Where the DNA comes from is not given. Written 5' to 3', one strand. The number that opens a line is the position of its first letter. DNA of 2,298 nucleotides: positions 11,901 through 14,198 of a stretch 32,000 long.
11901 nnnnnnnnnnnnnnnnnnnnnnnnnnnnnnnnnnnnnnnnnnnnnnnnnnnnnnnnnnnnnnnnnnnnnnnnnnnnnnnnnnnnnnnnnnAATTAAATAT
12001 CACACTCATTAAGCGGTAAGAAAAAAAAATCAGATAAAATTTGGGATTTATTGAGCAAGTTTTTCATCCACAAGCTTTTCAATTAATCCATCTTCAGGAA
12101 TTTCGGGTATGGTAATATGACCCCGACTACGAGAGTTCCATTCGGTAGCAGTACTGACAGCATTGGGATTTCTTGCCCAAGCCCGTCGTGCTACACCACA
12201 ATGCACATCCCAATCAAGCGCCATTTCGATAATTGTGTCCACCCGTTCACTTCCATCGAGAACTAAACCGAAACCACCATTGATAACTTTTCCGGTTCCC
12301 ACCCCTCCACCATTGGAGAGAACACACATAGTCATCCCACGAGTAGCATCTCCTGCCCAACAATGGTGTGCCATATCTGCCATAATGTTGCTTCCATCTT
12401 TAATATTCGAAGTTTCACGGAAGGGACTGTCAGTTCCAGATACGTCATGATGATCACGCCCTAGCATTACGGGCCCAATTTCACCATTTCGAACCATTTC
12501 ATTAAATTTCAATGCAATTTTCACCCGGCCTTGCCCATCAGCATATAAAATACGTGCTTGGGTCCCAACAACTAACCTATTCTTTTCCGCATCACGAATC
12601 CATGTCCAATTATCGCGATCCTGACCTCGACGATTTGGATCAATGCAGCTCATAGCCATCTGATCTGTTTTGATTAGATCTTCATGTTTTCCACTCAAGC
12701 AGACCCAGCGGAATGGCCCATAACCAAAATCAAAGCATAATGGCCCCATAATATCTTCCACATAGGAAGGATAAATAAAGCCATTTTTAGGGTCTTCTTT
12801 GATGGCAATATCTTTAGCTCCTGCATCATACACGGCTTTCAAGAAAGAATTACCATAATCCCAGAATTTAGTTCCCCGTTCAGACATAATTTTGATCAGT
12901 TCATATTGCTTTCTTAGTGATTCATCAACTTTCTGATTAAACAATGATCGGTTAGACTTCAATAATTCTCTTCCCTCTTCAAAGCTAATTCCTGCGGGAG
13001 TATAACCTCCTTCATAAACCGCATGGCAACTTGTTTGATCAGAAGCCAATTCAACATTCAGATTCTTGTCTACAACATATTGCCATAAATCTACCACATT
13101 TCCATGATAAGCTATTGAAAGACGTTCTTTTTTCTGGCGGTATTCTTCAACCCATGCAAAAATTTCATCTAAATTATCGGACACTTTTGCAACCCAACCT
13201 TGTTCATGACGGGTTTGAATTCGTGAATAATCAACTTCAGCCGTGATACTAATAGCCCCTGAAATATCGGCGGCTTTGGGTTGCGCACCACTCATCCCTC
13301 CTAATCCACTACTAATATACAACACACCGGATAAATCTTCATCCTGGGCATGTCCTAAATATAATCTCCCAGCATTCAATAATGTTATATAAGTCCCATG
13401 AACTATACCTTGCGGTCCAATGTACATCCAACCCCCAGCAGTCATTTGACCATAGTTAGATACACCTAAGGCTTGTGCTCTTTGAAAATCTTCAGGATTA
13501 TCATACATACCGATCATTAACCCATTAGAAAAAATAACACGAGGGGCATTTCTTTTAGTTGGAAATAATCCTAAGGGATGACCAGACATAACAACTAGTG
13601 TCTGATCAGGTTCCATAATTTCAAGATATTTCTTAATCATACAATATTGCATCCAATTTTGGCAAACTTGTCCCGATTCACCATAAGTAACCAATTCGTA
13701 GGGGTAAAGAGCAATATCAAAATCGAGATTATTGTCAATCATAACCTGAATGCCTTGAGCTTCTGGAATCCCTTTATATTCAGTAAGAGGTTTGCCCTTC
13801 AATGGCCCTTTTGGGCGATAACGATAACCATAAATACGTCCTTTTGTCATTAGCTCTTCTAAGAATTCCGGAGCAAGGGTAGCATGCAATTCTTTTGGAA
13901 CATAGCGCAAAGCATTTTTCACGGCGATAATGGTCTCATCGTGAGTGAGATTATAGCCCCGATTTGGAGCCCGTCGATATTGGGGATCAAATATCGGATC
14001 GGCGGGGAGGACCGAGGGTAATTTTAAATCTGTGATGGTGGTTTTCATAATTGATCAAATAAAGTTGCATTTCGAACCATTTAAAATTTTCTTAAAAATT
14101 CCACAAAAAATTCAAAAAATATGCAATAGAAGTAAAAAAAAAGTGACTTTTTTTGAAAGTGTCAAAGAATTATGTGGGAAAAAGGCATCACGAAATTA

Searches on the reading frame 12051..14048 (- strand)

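Call 91: search_protein_families(library=pfam, proteins=[window:12051-14048:-], max_evalue=0.001)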
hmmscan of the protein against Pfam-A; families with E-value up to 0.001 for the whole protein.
window:12051-14048:- (666 aa): 3 families
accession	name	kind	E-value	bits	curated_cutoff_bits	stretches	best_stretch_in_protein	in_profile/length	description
PF01175.24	Urocanase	-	1e-78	264.2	23.2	1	211-433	1-209/209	Urocanase Rossmann-like domain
PF17392.7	Urocanase_C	-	1.3e-78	263.4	23.6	1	439-635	3-195/196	Urocanase C-terminal domain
PF17391.7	Urocanase_N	-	1.6e-47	160.9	23.2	1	96-208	15-127/127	Urocanase N-terminal domain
